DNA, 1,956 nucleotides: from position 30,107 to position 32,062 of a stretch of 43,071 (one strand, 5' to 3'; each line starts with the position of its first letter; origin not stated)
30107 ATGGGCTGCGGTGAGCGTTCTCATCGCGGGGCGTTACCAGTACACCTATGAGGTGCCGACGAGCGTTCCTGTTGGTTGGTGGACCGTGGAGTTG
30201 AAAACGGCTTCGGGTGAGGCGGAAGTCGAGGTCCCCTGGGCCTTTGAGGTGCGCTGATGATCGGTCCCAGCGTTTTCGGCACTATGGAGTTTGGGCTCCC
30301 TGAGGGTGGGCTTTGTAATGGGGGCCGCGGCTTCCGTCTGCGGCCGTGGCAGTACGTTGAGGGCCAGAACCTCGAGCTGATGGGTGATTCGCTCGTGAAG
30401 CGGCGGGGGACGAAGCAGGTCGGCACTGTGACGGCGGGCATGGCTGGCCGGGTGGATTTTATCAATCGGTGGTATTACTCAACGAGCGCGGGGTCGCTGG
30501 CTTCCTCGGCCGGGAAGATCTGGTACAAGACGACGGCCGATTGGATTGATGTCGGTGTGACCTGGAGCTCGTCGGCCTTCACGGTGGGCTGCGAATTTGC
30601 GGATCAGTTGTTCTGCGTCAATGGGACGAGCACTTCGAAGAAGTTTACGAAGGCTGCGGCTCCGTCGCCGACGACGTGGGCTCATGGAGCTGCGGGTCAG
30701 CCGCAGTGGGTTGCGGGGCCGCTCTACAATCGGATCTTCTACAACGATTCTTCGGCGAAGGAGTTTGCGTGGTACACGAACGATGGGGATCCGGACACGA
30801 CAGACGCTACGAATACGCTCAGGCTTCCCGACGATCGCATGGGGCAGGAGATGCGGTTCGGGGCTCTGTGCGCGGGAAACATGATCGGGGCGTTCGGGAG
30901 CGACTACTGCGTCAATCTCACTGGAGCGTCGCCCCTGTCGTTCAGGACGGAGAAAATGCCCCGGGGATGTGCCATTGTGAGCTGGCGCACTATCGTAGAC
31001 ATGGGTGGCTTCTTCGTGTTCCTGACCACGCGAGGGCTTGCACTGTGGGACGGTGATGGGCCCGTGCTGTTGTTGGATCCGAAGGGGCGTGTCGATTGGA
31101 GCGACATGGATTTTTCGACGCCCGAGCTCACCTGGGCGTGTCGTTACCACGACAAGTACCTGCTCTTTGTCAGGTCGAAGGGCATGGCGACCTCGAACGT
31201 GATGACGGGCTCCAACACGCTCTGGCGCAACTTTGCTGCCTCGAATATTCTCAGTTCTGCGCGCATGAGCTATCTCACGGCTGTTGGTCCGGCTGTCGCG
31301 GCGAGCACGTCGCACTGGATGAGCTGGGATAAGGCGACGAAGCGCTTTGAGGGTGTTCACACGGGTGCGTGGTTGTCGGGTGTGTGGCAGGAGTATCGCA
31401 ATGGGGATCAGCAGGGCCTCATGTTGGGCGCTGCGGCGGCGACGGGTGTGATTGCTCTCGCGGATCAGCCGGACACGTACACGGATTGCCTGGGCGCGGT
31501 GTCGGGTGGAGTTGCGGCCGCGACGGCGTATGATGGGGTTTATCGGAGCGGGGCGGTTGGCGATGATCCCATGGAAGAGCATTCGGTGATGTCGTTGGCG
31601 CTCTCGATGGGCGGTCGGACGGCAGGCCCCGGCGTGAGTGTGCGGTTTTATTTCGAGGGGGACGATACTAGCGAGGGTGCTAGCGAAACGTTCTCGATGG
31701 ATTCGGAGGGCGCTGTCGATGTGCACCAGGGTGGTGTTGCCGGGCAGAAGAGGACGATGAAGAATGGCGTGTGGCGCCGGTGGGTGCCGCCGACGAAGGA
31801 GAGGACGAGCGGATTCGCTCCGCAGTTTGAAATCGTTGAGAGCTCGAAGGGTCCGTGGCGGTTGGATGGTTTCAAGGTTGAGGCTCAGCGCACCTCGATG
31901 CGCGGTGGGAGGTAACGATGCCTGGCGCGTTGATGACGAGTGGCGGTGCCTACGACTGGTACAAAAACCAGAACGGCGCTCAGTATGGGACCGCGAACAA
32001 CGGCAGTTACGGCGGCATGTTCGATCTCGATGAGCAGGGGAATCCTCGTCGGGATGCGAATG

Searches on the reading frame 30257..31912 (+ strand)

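Call 7: search_protein_families(library=pfam, proteins=[window:30257-31912:+], max_evalue=0.01)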
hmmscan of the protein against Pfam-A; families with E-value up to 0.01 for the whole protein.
window:30257-31912:+ (552 aa): 0 families

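Call 8: search_protein_families(library=phrogs, proteins=[window:30257-31912:+], max_evalue=0.01)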
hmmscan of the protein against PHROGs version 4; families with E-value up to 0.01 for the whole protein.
window:30257-31912:+ (552 aa): 1 family
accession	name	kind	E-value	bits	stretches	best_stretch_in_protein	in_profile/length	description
phrog_511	-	head and packaging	0.00034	20.1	1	222-325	629-732/862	internal virion protein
